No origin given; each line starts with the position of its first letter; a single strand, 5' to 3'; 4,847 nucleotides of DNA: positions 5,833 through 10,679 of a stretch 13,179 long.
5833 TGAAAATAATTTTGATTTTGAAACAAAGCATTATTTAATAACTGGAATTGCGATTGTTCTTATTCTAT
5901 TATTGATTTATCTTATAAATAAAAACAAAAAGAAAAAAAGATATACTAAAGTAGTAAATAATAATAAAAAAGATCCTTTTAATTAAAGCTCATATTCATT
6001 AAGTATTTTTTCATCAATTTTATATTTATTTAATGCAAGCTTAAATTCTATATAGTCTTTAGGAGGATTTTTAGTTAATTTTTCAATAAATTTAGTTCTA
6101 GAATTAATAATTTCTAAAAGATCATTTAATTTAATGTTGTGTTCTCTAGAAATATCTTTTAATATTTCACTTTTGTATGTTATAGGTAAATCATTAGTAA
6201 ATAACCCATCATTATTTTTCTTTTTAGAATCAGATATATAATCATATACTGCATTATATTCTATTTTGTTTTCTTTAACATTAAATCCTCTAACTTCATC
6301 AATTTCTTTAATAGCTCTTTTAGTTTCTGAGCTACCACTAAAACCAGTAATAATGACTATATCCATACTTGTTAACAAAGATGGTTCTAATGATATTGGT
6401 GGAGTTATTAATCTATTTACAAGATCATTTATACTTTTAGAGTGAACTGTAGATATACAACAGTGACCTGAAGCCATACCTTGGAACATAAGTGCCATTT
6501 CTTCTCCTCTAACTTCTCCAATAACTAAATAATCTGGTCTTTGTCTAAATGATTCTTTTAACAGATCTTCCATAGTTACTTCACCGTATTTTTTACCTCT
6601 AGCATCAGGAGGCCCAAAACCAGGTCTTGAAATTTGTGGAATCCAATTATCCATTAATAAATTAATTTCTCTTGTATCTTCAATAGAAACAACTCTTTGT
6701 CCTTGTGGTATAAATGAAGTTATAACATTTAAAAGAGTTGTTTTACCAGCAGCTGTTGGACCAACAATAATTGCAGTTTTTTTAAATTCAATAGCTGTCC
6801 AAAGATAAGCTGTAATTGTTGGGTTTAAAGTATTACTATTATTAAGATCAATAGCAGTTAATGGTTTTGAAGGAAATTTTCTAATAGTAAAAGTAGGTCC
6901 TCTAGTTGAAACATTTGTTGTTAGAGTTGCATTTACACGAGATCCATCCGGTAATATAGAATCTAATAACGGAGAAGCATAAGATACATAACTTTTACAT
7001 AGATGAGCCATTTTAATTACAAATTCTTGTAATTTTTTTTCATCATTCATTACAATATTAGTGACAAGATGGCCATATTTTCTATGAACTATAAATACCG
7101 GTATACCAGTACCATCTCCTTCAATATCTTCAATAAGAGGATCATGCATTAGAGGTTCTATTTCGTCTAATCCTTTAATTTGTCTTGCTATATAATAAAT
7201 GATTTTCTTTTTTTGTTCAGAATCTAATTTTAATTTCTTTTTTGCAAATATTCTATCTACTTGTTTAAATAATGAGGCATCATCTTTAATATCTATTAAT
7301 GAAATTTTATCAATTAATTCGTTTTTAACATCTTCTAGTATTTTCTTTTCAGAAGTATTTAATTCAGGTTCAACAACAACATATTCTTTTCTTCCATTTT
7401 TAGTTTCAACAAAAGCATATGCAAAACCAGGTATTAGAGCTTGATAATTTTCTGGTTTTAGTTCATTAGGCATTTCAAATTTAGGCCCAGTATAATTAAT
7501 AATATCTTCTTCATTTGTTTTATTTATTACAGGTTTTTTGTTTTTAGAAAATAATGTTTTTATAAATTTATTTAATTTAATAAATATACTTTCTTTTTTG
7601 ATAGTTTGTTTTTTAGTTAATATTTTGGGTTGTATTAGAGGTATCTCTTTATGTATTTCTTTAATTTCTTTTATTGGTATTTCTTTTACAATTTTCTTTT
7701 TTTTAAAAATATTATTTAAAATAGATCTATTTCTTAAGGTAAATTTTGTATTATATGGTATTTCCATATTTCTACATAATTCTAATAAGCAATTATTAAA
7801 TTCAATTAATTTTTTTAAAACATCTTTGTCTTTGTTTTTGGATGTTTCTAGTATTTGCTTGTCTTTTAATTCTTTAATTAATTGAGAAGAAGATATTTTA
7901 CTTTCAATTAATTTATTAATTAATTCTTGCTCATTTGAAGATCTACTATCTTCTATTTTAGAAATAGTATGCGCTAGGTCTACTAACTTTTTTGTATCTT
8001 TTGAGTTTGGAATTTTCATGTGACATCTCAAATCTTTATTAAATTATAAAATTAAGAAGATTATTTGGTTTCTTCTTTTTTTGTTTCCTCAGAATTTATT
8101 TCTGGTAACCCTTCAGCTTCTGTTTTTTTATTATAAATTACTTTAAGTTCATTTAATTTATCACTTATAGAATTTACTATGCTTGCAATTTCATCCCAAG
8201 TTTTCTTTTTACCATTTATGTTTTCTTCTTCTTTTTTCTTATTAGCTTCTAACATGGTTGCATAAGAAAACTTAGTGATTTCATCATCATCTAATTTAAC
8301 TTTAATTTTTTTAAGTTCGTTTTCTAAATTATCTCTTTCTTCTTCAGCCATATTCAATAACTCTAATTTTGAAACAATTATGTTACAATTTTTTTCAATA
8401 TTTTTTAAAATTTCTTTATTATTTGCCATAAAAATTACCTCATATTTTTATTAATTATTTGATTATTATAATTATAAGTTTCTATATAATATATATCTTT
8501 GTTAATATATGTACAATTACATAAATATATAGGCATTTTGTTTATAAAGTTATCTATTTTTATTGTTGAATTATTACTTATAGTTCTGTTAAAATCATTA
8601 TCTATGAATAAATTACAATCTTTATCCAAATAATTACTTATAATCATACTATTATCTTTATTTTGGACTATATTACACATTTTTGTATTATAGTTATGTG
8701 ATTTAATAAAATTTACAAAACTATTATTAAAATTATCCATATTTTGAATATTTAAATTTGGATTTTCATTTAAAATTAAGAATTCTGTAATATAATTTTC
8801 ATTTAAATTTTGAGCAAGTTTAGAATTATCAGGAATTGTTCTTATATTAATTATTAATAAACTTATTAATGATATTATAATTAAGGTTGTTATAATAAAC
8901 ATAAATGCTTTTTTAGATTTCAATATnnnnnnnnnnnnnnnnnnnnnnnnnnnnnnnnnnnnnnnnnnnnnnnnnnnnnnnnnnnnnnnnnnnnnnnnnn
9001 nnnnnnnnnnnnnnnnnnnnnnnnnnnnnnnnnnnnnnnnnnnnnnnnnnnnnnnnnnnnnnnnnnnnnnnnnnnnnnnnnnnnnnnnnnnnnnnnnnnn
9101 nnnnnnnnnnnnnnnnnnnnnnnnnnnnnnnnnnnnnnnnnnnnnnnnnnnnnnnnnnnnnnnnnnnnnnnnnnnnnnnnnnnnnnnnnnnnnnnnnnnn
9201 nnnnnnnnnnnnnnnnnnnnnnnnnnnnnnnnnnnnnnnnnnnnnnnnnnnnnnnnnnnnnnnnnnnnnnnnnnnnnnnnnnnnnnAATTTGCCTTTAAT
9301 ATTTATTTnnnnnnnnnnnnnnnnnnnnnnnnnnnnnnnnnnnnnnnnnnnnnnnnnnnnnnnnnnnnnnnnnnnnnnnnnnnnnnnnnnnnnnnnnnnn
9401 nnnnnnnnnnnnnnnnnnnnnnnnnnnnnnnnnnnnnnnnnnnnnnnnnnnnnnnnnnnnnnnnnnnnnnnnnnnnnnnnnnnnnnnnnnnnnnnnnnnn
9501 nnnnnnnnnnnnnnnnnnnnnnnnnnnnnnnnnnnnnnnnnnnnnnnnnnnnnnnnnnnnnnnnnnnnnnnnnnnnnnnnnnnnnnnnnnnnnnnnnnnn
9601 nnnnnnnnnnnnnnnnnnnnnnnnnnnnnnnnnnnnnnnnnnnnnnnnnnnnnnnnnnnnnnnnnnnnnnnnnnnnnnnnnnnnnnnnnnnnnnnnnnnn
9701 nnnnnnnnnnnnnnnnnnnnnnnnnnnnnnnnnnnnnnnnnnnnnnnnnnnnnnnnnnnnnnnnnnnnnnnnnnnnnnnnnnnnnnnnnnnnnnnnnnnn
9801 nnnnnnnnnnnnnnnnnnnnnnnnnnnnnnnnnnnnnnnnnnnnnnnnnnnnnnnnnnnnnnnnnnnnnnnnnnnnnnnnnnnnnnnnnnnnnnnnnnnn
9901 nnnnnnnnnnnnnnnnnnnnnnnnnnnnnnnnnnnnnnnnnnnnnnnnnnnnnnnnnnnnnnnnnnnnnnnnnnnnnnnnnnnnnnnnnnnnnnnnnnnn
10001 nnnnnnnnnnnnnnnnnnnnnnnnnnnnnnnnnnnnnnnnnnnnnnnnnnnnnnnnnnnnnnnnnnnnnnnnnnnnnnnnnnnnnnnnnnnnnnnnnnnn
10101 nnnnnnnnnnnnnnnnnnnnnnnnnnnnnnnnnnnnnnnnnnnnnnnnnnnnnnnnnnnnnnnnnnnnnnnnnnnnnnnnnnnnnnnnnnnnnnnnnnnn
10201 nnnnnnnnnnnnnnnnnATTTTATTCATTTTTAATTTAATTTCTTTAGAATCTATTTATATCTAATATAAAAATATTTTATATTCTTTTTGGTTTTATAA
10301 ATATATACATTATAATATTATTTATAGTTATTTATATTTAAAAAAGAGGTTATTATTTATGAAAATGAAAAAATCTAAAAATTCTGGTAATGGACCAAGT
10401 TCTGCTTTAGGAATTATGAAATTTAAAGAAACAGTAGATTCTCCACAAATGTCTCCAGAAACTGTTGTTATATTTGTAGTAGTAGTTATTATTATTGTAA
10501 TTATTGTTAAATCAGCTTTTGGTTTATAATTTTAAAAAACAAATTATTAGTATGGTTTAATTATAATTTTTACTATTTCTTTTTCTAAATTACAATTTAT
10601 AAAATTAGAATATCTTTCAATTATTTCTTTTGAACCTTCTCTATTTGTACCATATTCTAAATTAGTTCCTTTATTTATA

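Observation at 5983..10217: Translationally coupled five-gene type-IV-filament-like operon lacking platform protein, prepilin peptidase, ArlH and archaellin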

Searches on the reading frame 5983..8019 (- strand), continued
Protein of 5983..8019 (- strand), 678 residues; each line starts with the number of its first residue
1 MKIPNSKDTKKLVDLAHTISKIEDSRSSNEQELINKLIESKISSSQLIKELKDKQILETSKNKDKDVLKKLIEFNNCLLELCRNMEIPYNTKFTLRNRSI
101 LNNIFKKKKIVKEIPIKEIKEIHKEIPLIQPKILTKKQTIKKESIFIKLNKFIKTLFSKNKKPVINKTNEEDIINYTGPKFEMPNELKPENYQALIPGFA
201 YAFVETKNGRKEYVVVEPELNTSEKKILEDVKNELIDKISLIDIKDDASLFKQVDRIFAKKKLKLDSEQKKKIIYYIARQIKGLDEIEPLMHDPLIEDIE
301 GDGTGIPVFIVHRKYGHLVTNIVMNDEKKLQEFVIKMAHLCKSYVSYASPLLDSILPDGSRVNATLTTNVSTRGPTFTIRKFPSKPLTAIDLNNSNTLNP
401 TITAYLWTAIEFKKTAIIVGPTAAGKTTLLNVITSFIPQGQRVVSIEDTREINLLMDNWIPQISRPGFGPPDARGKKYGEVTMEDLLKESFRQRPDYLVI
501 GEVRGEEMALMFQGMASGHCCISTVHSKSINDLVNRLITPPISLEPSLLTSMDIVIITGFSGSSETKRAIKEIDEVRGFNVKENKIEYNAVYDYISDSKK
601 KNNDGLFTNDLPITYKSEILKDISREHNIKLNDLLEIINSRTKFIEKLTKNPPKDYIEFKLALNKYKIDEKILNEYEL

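Call 79: list_cluster_members(proteins=[P0036, P0045, P0047, P0058, P0061, P0041, P0043, P0050, P0056, P0086])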
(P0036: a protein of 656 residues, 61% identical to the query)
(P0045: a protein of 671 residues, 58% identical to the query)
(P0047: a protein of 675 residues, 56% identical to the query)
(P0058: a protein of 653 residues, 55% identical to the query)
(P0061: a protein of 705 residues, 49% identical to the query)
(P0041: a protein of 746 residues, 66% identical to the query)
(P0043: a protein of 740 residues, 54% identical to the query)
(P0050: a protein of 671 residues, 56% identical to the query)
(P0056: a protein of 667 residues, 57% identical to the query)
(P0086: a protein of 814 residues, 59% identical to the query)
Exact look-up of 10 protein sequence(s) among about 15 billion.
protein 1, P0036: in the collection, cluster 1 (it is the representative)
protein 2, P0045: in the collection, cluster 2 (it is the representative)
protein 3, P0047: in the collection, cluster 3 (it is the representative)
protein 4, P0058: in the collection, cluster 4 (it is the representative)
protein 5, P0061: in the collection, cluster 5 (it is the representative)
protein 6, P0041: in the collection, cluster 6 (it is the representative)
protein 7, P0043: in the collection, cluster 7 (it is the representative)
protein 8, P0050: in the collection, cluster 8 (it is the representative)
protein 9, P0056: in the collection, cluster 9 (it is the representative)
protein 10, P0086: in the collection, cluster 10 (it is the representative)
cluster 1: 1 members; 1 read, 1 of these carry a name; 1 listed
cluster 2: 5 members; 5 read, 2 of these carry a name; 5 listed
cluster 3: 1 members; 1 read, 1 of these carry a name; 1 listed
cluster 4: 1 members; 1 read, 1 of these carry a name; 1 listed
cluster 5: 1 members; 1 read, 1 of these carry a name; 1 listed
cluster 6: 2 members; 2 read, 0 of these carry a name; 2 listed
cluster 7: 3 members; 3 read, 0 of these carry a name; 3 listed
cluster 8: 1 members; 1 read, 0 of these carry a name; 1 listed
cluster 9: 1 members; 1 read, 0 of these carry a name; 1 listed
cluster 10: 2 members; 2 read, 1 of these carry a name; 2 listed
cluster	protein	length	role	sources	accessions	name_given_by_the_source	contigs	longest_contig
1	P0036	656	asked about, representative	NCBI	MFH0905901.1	MAG: type II/IV secretion system ATPase subunit [archaeon]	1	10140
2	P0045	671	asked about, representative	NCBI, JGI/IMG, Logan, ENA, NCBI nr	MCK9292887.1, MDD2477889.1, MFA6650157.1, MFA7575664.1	MAG: type II/IV secretion system ATPase subunit [archaeon] | type II/IV secretion system ATPase subunit [archaeon]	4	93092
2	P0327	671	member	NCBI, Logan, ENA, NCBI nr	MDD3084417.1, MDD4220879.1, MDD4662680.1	MAG: type II/IV secretion system ATPase subunit [Candidatus ainarchaeum sp.] | type II/IV secretion system ATPase subunit [Candidatus ainarchaeum sp.]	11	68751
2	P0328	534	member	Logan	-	-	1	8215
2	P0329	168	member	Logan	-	-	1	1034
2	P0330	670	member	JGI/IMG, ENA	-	-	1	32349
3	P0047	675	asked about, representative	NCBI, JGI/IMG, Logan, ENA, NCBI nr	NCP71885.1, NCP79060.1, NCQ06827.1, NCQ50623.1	Flp pilus assembly complex ATPase component [archaeon]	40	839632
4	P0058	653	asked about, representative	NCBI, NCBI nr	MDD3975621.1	MAG: type II/IV secretion system ATPase subunit [Candidatus ainarchaeum sp.] | type II/IV secretion system ATPase subunit [Candidatus ainarchaeum sp.]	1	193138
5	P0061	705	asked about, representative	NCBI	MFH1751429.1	MAG: type II/IV secretion system ATPase subunit [archaeon]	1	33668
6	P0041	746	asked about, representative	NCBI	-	-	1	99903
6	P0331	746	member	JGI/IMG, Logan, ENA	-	-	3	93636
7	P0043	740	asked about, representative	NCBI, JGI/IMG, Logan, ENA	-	-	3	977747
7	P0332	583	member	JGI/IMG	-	-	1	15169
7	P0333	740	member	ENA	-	-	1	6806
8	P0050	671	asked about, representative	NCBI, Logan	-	-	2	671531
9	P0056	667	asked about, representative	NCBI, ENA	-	-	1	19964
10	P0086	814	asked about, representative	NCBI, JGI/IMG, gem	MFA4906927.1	MAG: ATPase, T2SS/T4P/T4SS family [archaeon]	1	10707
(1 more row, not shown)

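Call 81: list_cluster_members(proteins=[P0179, P0177, P0175, P0170, P0184, L097:6275-7171:+, L097:8678-9148:+])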
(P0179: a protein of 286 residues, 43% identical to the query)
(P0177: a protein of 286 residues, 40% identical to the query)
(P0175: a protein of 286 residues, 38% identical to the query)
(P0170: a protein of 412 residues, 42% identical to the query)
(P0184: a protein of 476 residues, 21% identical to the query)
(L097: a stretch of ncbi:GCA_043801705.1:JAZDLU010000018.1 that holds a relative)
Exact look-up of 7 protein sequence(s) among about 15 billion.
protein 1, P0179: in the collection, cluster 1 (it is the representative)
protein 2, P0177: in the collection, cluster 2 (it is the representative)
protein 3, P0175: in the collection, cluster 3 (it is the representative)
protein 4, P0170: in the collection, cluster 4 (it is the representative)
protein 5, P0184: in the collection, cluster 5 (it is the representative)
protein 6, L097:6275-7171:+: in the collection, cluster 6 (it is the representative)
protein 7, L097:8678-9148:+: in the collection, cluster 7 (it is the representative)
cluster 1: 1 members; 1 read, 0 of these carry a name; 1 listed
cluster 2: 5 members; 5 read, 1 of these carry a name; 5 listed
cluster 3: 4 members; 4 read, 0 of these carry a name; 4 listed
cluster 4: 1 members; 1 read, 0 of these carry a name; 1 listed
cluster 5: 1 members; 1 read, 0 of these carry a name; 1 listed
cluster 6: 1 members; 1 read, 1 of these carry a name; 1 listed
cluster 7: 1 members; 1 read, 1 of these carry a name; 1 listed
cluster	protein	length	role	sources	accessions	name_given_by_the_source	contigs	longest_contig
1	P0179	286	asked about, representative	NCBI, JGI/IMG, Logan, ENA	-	-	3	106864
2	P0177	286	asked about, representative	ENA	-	-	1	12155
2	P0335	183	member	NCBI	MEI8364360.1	MAG: type II secretion system F family protein, partial [archaeon]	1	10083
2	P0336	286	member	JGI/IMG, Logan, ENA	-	-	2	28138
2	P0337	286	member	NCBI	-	-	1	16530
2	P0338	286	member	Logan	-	-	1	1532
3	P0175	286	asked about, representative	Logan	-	-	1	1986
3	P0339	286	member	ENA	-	-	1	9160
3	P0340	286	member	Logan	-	-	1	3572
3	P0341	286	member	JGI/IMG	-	-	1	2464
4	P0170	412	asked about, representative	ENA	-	-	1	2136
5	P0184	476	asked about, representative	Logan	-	-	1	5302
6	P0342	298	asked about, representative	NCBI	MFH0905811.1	MAG: type II secretion system F family protein [archaeon]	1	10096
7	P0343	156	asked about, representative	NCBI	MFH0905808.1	MAG: archaellin/type IV pilin N-terminal domain-containing protein [archaeon]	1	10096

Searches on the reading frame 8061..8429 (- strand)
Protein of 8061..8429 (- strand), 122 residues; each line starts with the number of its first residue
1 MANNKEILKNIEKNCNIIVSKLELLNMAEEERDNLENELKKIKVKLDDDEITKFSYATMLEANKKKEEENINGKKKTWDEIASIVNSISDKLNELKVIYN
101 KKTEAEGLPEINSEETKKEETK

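Call 3: search_protein_families(library=pfam, proteins=[window:8061-8429:-], max_evalue=0.1)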
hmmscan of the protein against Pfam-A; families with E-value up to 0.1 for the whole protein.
window:8061-8429:- (122 aa): 0 families

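Call 7: search_protein_families(library=ncbifam, proteins=[window:8061-8429:-], max_evalue=0.1)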
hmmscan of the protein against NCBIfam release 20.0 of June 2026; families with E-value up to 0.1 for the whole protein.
window:8061-8429:- (122 aa): 1 family
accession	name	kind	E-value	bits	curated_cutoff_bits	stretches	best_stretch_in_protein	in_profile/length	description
NF041034.1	Rad50_Sulf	equivalog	0.095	10.5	1000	0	6-103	167-263/872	DNA double-strand break repair ATPase Rad50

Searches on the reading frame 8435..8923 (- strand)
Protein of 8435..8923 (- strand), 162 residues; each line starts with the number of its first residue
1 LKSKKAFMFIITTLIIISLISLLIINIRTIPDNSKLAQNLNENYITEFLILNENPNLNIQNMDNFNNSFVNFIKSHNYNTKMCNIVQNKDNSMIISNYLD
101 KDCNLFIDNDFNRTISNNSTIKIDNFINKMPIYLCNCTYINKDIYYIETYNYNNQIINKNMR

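Call 3: search_protein_families(library=pfam, proteins=[window:8435-8923:-], max_evalue=0.1)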
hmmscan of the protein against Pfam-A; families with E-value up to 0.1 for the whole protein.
window:8435-8923:- (162 aa): 0 families

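Call 7: search_protein_families(library=ncbifam, proteins=[window:8435-8923:-], max_evalue=0.1)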
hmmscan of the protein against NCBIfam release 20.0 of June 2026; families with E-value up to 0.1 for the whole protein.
window:8435-8923:- (162 aa): 1 family
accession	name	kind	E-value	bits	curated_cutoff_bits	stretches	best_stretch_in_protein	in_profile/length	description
NF041840.1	rnfG_Methano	equivalog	0.011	15.4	230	1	3-43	4-44/189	Rnf electron transport complex subunit RnfG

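Call 64: search_protein_families(library=pfam, alignment_id=A7, max_evalue=1)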
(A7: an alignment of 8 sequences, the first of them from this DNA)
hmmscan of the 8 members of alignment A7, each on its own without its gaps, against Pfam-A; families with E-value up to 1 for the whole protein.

A. member 1, seq(162 aa): 0 families

B. families by the number of members that match (of 8 scanned): 11 families
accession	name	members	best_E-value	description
PF07319.16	DnaI_N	1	0.0042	Primosomal protein DnaI N-terminus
PF07194.16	P2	1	0.023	P2 response regulator binding domain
PF07234.17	Babuvirus_MP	1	0.036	Movement and RNA silencing protein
PF22571.1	LiaI-LiaF-TM_PspC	1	0.047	PspC transmembrane region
PF16357.10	PepSY_TM_like_2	1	0.21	Putative PepSY_TM-like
PF01321.24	Creatinase_N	1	0.21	Creatinase/Prolidase N-terminal domain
PF20377.3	DUF6672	1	0.23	Family of unknown function (DUF6672)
PF23443.1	DUF7126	1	0.28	Family of unknown function (DUF7126)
PF04120.17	Iron_permease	1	0.35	Low affinity iron permease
PF06143.16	Baculo_11_kDa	1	0.45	Baculovirus 11 kDa family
PF06480.20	FtsH_ext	1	0.89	FtsH Extracellular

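Call 85: search_solved_structures(query=A7, max_evalue=10)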
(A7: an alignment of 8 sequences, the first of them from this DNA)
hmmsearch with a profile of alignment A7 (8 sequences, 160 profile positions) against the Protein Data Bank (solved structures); distinct sequences matched with E-value up to 10: 1.
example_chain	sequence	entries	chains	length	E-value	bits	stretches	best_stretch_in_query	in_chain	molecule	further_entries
8esv_B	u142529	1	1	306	0.22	14.7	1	5-52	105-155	Tetraspanin-15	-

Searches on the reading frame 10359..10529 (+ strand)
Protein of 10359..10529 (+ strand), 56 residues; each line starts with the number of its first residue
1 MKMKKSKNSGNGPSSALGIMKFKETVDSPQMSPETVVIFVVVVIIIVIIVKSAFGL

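Call 7: search_protein_families(library=ncbifam, proteins=[window:10359-10529:+], max_evalue=0.1)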
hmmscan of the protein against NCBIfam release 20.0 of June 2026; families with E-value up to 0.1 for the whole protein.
window:10359-10529:+ (56 aa): 1 family
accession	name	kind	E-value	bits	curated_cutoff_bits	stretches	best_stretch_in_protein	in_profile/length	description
NF002318.0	PRK01253.1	equivalog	6.9e-10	38.5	55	1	4-54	2-53/55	preprotein translocase subunit Sec61beta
